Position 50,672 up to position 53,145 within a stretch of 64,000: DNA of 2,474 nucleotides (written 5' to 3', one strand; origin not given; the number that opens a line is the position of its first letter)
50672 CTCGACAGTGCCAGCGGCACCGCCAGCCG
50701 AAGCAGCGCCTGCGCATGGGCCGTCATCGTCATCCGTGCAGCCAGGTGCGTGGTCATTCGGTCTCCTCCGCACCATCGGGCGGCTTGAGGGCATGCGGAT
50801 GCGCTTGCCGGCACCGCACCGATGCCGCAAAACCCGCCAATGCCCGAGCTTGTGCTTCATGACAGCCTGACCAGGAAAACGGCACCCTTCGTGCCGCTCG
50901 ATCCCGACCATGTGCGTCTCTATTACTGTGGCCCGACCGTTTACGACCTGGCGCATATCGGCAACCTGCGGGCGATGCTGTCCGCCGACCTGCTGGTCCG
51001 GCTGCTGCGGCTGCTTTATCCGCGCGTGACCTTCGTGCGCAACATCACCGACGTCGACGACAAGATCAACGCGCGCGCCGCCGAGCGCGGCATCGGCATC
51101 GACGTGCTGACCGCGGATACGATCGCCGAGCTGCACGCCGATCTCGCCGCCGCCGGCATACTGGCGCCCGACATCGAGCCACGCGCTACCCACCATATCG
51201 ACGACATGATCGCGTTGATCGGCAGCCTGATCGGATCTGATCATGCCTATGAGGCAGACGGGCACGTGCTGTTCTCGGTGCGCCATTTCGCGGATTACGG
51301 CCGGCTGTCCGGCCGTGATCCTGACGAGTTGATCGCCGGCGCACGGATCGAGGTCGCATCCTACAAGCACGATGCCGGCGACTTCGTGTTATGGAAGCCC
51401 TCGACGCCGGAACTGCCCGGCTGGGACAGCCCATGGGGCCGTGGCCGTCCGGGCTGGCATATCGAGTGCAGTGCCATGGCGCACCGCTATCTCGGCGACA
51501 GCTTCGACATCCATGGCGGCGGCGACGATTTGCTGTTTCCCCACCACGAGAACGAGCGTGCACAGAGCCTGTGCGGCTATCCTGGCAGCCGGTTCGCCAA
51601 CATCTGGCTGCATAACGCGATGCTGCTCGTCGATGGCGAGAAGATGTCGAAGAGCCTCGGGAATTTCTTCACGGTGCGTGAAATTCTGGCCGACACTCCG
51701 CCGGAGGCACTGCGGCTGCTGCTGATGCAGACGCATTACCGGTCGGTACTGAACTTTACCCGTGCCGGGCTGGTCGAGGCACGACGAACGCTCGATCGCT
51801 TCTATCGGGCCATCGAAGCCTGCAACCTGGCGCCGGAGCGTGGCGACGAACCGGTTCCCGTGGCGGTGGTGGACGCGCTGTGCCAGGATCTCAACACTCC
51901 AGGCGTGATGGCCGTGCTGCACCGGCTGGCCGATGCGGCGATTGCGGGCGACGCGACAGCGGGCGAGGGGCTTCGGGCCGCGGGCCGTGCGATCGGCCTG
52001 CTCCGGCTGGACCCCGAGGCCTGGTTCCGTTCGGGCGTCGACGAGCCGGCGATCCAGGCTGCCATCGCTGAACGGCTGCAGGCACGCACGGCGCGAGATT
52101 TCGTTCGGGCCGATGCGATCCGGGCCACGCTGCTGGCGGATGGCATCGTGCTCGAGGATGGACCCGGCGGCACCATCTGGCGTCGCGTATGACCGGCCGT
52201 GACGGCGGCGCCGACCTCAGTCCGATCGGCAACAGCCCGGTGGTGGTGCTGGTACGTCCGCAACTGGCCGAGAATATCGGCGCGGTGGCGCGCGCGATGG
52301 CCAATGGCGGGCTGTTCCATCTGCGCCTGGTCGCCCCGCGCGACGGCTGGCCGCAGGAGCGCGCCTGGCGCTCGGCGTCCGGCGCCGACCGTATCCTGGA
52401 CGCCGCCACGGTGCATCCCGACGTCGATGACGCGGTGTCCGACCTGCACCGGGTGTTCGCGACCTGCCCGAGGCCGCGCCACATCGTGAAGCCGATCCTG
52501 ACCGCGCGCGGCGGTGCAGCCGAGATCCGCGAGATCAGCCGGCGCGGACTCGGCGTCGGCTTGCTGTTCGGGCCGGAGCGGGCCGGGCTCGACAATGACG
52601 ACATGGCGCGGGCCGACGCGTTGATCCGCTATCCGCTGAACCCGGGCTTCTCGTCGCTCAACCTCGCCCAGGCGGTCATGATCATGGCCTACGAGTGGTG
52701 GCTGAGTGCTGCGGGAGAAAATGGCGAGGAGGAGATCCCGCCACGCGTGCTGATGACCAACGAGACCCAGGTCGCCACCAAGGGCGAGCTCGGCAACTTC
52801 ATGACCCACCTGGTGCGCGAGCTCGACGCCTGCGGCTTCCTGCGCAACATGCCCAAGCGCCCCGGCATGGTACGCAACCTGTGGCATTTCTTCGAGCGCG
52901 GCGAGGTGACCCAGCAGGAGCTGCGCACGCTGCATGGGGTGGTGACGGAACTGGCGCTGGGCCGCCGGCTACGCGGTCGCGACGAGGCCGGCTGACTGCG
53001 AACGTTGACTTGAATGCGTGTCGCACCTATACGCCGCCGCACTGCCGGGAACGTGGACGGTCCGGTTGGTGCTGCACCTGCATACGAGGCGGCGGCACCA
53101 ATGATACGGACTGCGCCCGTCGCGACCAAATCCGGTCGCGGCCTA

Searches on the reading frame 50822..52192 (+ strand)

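Call 59: search_protein_families(library=pfam, proteins=[window:50822-52192:+])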
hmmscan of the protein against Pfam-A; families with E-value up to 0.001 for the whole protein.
window:50822-52192:+ (456 aa): 5 families
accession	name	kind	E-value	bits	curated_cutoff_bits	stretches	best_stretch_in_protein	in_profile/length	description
PF01406.26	tRNA-synt_1e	-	4.4e-111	371.5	27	1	23-320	2-299/301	tRNA synthetases class I (C) catalytic domain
PF09334.17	tRNA-synt_1g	-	6.8e-10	38.7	20.1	1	43-113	13-83/391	tRNA synthetases class I (M)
PF01921.24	tRNA-synt_1f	-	5.7e-08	32.5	27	1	267-330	275-338/360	tRNA synthetases class I (K)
PF23493.1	CysS_C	-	4.8e-06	27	23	1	409-454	6-51/51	Cysteinyl-tRNA ligase anticodon binding domain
PF00133.28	tRNA-synt_1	-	3.3e-05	23.3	22.7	1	258-311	359-412/414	tRNA synthetases class I (I, L, M and V)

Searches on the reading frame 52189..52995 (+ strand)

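Call 59: search_protein_families(library=pfam, proteins=[window:52189-52995:+])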
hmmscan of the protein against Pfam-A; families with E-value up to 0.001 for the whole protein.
window:52189-52995:+ (268 aa): 1 family
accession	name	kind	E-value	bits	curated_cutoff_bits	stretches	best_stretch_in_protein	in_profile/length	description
PF00588.24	SpoU_methylase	-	3.5e-22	79.5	29.7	1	18-168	3-142/142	SpoU rRNA Methylase family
